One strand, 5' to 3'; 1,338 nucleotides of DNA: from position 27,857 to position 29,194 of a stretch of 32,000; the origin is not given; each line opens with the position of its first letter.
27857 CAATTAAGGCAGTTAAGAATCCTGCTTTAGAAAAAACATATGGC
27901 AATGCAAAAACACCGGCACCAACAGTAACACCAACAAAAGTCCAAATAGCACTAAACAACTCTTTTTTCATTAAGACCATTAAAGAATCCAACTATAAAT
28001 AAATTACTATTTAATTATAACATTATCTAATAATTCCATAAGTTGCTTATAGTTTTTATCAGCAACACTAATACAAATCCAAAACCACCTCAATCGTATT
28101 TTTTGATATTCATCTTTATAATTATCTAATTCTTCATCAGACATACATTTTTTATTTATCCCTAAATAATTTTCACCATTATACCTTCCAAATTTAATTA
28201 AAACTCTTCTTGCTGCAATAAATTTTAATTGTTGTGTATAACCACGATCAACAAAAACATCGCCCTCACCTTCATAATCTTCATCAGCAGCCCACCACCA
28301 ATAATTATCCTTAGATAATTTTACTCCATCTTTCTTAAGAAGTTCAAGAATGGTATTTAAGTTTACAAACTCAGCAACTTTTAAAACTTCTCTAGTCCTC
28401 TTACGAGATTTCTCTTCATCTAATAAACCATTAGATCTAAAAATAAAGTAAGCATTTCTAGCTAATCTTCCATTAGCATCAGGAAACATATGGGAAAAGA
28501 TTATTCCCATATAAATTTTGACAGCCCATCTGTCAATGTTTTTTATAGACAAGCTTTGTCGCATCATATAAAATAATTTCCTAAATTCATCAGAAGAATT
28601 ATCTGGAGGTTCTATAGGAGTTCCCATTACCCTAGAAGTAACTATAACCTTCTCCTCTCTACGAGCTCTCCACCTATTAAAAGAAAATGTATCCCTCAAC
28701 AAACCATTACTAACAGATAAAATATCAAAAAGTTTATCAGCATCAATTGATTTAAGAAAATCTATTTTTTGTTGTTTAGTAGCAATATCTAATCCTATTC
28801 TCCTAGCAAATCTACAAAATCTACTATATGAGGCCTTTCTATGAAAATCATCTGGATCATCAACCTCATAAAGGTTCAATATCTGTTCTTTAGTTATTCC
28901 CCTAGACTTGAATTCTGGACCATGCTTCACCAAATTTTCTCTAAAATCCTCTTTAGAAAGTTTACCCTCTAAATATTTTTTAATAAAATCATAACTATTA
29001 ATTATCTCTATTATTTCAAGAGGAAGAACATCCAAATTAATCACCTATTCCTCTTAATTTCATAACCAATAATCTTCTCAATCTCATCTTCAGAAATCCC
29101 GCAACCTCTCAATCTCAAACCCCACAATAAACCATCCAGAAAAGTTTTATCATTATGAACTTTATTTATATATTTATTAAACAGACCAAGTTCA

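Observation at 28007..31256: Tightly coupled four-gene cassette: glycine-zipper membrane protein, HTH, PIN-like and Fic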

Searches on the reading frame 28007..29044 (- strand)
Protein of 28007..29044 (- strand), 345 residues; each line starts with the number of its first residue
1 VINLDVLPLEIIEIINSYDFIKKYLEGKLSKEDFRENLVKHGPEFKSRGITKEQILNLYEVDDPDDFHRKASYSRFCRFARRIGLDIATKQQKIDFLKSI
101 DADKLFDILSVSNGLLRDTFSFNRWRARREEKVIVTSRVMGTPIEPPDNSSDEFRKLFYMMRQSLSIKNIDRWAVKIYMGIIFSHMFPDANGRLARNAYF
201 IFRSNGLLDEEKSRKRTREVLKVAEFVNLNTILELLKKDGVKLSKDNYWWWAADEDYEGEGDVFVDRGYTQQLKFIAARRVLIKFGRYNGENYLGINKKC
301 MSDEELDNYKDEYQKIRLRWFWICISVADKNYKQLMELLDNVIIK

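Call 3: search_protein_families(library=pfam, proteins=[window:28007-29044:-], max_evalue=1)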
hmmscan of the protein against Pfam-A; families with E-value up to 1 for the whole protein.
window:28007-29044:- (345 aa): 1 family
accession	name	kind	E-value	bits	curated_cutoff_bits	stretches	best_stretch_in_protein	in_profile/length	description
PF02661.23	Fic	-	0.00014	23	24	1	108-198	7-88/93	Fic/DOC family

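Call 4: search_protein_families(library=ncbifam, proteins=[window:28007-29044:-], max_evalue=1)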
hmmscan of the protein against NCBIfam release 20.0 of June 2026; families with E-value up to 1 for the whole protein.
window:28007-29044:- (345 aa): 1 family
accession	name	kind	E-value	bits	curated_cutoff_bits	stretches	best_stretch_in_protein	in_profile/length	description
TIGR01550.1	DOC_P1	subfamily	0.024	14.8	38.65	1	167-206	48-88/122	type II toxin-antitoxin system death-on-curing family toxin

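Call 5: search_protein_families(library=padloc, proteins=[window:28007-29044:-], max_evalue=1)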
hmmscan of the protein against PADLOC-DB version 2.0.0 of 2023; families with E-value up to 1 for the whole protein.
window:28007-29044:- (345 aa): 0 families

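Call 11: search_solved_structures(query=window:28007-29044:-, max_evalue=10, show_alignments=2)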
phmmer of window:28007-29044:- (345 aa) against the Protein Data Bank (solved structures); distinct sequences matched with E-value up to 10: 0.

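Call 12: find_homologous_proteins(query=window:28007-29044:-, max_evalue=0.001)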
Query window:28007-29044:- (345 aa): 14 proteins with E <= 0.001 among 2212 candidates.
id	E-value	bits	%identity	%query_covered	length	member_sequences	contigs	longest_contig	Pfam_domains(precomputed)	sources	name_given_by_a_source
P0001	1.1e-228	776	100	100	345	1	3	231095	-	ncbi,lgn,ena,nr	ncbi:Fic family protein [Candidatus Woesearchaeota archaeon]|nr:Fic family protein [Candidatus Woese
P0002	3.2e-147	508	66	99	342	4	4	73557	PF02661.24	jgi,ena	-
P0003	6.0e-95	336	46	99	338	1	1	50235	-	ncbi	-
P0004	3.8e-94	334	50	88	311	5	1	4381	-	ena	-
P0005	1.3e-85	306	45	99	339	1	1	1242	-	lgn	-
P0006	2.8e-80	288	42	99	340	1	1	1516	-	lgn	-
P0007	3.0e-76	275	41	99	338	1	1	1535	PF02661.24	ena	-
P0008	2.1e-73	266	42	98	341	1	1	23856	PF02661.24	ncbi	-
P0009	6.2e-57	211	39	96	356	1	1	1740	-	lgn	-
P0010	2.4e-40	157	36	81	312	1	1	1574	PF02661.24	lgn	-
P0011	1.2e-38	151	36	80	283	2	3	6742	PF02661.24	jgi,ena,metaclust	metaclust:\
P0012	3.1e-38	150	34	81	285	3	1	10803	PF02661.24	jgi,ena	-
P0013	3.8e-38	150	35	77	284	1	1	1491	PF02661.24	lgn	-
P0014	1.7e-37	148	33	80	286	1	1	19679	PF02661.24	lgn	-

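Call 15: find_encoding_contigs(protein=P0002, flank=6000, max_places=3)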
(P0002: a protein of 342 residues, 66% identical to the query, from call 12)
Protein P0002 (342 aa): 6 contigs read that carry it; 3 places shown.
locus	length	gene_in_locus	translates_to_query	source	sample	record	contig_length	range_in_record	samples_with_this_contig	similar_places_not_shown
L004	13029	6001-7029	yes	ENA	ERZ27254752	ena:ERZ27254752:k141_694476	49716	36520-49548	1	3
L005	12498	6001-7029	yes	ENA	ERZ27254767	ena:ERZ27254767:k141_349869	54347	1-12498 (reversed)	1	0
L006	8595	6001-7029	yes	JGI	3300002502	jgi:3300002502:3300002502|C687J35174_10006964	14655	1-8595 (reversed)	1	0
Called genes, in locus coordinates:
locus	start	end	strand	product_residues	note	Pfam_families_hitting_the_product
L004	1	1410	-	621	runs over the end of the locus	PF00270:DEAD (faint), PF04851:ResIII (weak), PF06733:DEAD_2, PF13307:Helicase_C_2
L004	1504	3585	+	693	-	PF03477:ATP-cone, PF00317:Ribonuc_red_lgN, PF02867:Ribonuc_red_lgC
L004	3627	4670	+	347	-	PF01464:SLT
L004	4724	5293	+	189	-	-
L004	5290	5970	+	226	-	PF11848:DUF3368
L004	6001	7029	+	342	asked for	PF02661:Fic (faint)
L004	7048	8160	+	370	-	PF01490:Aa_trans, PF03222:Trp_Tyr_perm, PF13520:AA_permease_2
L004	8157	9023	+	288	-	PF00892:EamA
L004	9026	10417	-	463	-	PF02934:GatB_N, PF02637:GatB_Yqey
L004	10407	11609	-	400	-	-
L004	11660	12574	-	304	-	PF01544:CorA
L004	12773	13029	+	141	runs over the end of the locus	?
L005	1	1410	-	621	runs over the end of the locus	PF00270:DEAD (faint), PF04851:ResIII (weak), PF06733:DEAD_2, PF13307:Helicase_C_2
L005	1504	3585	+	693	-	PF03477:ATP-cone, PF00317:Ribonuc_red_lgN, PF02867:Ribonuc_red_lgC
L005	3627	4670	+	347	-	PF01464:SLT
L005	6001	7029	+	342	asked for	PF02661:Fic (faint)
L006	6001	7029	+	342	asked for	PF02661:Fic (faint)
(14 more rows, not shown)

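Call 16: find_encoding_contigs(protein=P0003, flank=6000, max_places=3)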
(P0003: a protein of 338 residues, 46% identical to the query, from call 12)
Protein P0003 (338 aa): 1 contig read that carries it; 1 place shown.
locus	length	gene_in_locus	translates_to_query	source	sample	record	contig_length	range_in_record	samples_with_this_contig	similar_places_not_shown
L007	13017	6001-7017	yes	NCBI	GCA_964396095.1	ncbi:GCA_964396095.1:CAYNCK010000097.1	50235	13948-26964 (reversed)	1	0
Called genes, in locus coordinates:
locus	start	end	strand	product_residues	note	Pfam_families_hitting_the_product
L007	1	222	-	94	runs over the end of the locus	PF02686:GatC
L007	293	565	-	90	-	PF14947:HTH_45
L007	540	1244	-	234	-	-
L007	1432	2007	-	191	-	-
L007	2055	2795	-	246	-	PF01978:TrmB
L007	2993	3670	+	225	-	-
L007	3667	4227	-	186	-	PF01725:Ham1p_like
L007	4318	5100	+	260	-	PF04536:TPM_phosphatase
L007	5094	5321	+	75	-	PF13453:Zn_ribbon_TFIIB (weak)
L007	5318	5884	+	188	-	PF04011:LemA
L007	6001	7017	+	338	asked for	-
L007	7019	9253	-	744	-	PF01336:tRNA_anti-codon, PF00152:tRNA-synt_2, PF02938:GAD, PF04073:tRNA_edit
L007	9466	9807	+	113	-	-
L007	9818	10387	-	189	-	PF01997:Translin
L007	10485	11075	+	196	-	-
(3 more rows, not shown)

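Call 17: find_encoding_contigs(protein=P0008, flank=6000, max_places=3)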
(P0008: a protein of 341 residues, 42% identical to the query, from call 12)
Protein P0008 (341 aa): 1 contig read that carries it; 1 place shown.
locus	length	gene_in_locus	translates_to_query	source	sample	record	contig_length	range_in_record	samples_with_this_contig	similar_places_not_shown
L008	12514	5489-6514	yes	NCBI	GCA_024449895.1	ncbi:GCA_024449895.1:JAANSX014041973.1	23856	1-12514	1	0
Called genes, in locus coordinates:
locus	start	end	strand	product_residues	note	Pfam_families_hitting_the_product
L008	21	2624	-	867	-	-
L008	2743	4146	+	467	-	PF19289:PmbA_TldD_3rd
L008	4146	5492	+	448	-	PF19289:PmbA_TldD_3rd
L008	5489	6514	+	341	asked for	PF02661:Fic (weak)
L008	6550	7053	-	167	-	-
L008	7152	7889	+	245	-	PF13242:Hydrolase_like (weak)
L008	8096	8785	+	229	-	-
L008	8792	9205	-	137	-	PF03692:CxxCxxCC (faint)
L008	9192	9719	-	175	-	PF00293:NUDIX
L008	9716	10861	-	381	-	PF13537:GATase_7 (weak), PF00733:Asn_synthase, PF24167:DUF7411 (weak), PF00733:Asn_synthase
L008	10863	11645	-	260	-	PF09754:PAC2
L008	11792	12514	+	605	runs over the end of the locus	PF07584:BatA, PF13519:VWA_2, PF24156:DUF7407 (faint), PF24157:DUF7408, PF24155:DUF7406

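Call 30: search_solved_structures(query=A3, max_evalue=10, show_alignments=2)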
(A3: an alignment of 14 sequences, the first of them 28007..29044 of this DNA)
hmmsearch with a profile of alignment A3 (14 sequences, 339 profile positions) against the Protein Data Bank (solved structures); distinct sequences matched with E-value up to 10: 13.
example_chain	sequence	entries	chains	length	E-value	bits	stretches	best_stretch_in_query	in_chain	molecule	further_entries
3let_A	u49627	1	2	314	0.086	15.3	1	174-199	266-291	Adenosine monophosphate-protein transferase vopS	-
9yz5_A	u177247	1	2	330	0.1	15.1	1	134-195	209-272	Protein adenylyltransferase FICD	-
6i7j_A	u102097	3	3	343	0.11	15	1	134-195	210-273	Adenosine monophosphate-protein transferase FICD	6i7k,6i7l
6i7g_A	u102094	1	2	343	0.11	15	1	134-195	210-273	Adenosine monophosphate-protein transferase FICD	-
6i7h_A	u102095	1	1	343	0.11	15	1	134-195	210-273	Adenosine monophosphate-protein transferase FICD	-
4u04_A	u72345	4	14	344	0.11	15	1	134-195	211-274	Adenosine monophosphate-protein transferase FICD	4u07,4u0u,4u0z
6i7i_A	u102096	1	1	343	0.11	15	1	134-195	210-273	Adenosine monophosphate-protein transferase FICD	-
4u0s_A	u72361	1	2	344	0.11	15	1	134-195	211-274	Adenosine monophosphate-protein transferase FICD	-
6zmd_B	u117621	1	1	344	0.12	14.9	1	134-195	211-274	Protein adenylyltransferase FICD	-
5jj6_A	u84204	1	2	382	0.55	12.7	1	163-195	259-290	Adenosine monophosphate-protein transferase FICD homolog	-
5jj7_A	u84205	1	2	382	0.57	12.6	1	163-195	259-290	Adenosine monophosphate-protein transferase FICD homolog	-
3cuc_A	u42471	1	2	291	0.65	12.4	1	174-194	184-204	Protein of unknown function with a Fic domain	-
1umr_A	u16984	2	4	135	0.73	12.3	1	46-123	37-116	CONVULXIN ALPHA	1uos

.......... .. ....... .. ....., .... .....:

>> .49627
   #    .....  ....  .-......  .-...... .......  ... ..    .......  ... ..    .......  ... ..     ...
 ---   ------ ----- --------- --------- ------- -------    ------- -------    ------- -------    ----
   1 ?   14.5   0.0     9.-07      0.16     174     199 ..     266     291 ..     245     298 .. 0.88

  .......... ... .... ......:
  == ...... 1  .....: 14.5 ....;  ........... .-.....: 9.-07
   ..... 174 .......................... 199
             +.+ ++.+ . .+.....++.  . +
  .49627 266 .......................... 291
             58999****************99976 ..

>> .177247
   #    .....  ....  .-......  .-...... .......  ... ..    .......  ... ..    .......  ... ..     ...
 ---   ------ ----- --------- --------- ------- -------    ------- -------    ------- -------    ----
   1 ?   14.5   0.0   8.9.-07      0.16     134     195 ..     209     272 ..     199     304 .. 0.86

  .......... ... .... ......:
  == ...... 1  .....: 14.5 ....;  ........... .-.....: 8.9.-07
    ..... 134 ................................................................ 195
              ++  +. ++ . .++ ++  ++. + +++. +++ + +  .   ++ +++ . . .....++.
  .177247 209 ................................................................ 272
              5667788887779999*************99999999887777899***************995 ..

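Call 60: search_protein_families(library=pfam, alignment_id=A3, max_evalue=0.01)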
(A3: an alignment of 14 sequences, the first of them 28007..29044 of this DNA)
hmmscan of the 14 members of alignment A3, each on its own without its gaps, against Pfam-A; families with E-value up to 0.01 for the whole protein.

A. member 1, window:28007-29044:- (345 aa): 1 family
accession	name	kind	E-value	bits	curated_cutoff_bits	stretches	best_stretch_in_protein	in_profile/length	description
PF02661.23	Fic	-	0.00014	23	24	1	108-198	7-88/93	Fic/DOC family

B. families by the number of members that match (of 14 scanned): 2 families
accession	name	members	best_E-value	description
PF02661.23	Fic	14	7.8e-08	Fic/DOC family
PF13202.12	EF-hand_5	1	0.0079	EF hand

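Call 68: search_protein_families(library=phrogs, proteins=[window:28007-29044:-], max_evalue=0.01)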
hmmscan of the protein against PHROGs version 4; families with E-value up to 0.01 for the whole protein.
window:28007-29044:- (345 aa): 0 families

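Call 74: find_encoding_contigs(protein=P0014, flank=5000, max_places=2)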
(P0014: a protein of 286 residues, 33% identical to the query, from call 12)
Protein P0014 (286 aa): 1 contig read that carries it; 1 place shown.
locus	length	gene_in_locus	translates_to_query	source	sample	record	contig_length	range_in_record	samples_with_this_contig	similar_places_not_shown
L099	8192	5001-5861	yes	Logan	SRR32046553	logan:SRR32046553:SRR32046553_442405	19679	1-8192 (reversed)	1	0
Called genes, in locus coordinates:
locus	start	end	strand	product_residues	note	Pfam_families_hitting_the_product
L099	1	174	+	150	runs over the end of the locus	PF00436:SSB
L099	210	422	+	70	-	PF01084:Ribosomal_S18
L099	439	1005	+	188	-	PF08207:EFP_N, PF01132:EFP, PF09285:Elong-fact-P_C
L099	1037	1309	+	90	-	-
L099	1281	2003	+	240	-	PF01479:S4, PF01728:FtsJ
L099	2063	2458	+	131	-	-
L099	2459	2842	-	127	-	PF14079:DUF4260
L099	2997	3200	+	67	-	-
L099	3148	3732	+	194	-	-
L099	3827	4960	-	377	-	PF01926:MMR_HSR1, PF02421:FeoB_N, PF06071:YchF-GTPase_C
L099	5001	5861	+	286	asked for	PF02661:Fic (weak)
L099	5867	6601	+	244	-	-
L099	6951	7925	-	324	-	-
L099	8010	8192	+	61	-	?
